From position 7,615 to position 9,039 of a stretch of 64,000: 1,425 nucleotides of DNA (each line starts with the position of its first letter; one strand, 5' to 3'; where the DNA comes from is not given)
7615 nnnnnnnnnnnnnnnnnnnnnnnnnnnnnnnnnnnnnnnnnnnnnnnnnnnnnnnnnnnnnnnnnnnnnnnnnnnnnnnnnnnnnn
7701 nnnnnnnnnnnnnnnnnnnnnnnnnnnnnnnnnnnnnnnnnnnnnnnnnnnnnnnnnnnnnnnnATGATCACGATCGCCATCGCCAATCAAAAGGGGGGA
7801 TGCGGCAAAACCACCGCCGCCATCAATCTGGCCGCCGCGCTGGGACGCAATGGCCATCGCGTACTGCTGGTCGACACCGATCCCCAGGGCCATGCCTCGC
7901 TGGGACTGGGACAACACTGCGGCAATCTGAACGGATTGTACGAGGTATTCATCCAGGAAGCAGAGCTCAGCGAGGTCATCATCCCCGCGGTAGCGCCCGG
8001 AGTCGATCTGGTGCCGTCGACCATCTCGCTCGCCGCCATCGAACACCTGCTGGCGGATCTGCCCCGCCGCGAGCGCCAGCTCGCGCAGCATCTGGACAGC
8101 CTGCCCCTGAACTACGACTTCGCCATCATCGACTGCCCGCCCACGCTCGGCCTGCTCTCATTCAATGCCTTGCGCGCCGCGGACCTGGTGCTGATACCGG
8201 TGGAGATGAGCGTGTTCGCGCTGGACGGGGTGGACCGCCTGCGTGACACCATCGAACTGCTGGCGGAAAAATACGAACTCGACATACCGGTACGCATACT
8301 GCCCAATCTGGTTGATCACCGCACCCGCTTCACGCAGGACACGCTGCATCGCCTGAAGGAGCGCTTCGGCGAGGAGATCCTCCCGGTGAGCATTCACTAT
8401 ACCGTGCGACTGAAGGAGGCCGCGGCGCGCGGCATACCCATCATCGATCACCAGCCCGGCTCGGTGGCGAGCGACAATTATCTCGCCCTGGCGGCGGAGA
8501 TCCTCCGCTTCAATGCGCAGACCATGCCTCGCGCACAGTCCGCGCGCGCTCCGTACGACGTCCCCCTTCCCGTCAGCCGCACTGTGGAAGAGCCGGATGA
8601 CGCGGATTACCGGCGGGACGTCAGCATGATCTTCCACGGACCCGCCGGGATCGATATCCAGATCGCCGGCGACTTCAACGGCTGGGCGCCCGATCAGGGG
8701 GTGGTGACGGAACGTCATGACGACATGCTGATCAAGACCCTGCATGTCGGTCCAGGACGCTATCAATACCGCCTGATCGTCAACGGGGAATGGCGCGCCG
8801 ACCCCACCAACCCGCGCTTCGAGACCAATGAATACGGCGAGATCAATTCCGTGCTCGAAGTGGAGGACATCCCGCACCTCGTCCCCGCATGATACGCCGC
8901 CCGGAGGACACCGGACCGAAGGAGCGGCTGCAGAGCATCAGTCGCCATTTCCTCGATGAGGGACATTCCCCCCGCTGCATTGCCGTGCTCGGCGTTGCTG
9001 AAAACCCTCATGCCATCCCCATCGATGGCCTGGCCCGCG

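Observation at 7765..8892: ParA-family partition ATPase fused to an AMPK-beta/CBM48-type glycogen-binding domain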

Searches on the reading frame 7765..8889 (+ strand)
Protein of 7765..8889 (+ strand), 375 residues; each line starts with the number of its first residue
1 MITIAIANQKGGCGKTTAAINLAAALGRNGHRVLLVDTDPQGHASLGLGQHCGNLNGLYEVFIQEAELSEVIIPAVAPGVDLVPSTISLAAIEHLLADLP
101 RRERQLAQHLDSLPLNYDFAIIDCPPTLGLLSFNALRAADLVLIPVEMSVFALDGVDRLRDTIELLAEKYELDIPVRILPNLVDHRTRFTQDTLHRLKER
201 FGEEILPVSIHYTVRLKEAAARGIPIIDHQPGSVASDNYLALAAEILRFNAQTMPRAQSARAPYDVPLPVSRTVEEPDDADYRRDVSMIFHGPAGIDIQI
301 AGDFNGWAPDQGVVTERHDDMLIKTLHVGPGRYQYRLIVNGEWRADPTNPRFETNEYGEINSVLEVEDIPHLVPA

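Call 4: search_protein_families(library=pfam, proteins=[window:7765-8889:+], max_evalue=1)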
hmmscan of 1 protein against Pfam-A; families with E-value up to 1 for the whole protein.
window:7765-8889:+ (375 aa): 12 families
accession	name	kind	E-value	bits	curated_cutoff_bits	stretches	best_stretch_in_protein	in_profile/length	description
PF13614.12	AAA_31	-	6.1e-51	173.3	27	1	3-171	3-172/177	AAA domain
PF01656.29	CbiA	-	3.1e-23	82.5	25.4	1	4-226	1-125/125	CobQ/CobB/MinD/ParA nucleotide binding domain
PF06564.18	CBP_BcsQ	-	1.5e-14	54.5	21.3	1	1-244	1-231/234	Cellulose biosynthesis protein BcsQ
PF16561.11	AMPK1_CBM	-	2e-11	44.4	26.8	1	294-368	10-81/85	Glycogen recognition site of AMP-activated protein kinase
PF09140.17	MipZ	-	1e-10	41.8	20.7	2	4-40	3-39/262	ATPase MipZ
PF10609.15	ParA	-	2.2e-10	40.8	27.1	1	3-246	5-245/246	NUBPL iron-transfer P-loop NTPase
PF00142.24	Fer4_NifH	-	8.8e-08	32.4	25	1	9-44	7-42/271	4Fe-4S iron sulfur cluster binding proteins, NifH/frxC family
PF07015.17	VirC1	-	4.2e-07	30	24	2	3-39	3-39/231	VirC1 protein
PF02374.21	ArsA_ATPase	-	1.4e-06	28.2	24.3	1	9-41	8-40/305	Anion-transporting ATPase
PF16575.11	CLP1_P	-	0.042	14.1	26.6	1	13-40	5-32/188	mRNA cleavage and polyadenylation factor CLP1 P-loop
PF00448.28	SRP54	-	0.19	11.8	22.7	1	12-40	11-39/196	SRP54-type protein, GTPase domain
PF22058.2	X25_BaPul_like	-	0.31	11.6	27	1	302-346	13-59/87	Pullulanase X25 domain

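Call 5: search_protein_families(library=ncbifam, proteins=[window:7765-8889:+], max_evalue=0.1)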
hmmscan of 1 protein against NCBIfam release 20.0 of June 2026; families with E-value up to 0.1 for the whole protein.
window:7765-8889:+ (375 aa): 37 families (the best 25 are shown)
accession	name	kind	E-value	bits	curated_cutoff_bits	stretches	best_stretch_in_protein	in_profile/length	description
NF041546.1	ParA_partition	equivalog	5.8e-37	127.2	180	2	103-245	63-203/203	ParA family partition ATPase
TIGR03371.1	cellulose_yhjQ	equivalog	6.5e-26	91.3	157.85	1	1-244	1-239/246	cellulose biosynthesis protein BcsQ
TIGR01969.1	minD_arch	subfamily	3.1e-25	88.8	201.75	1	3-253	2-237/251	cell division ATPase MinD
TIGR03453.1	partition_RepA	equivalog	1.3e-23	83.5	348.45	1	3-151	106-269/387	plasmid partitioning protein RepA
NF041283.1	PrgP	equivalog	4e-21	75.6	400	1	3-245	4-260/297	ParA superfamily DNA segregation protein PrgP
NF010443.0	PRK13869.1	subfamily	1.6e-18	66.7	446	1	3-150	123-285/405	plasmid-partitioning protein RepA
NF010259.0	PRK13705.1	equivalog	1.9e-15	56.7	725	1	3-166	108-288/388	plasmid-partitioning protein SopA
TIGR01968.1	minD_bact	equivalog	5.1e-13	49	212.9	1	4-247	4-237/261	septum site-determining protein MinD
TIGR01007.1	eps_fam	subfamily_domain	7.8e-11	41.9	108.05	1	3-127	19-138/204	polysaccharide biosynthesis tyrosine autokinase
TIGR03018.1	pepcterm_TyrKin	hypoth_equivalog_domain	1.4e-10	40.8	230.65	1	3-153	37-186/207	XrtA-associated tyrosine autokinase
NF008568.0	PRK11519.1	equivalog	6e-08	31.3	1068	1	11-129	536-648/720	tyrosine-protein kinase Wzc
NF010423.0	PRK13849.1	equivalog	1.1e-07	31.4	313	1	3-39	3-39/231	conjugal transfer ATPase VirC1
TIGR03815.1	CpaE_hom_Actino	equivalog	1.1e-07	31.3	154.45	1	3-43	113-153/340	septum site-determining protein Ssd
NF008669.0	PRK11670.1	equivalog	1.1e-07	31.2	348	1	4-42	110-148/369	iron-sulfur cluster carrier protein ApbC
NF009701.0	PRK13230.1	subfamily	1.1e-07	31.1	350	1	9-48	8-47/291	nitrogenase reductase-like protein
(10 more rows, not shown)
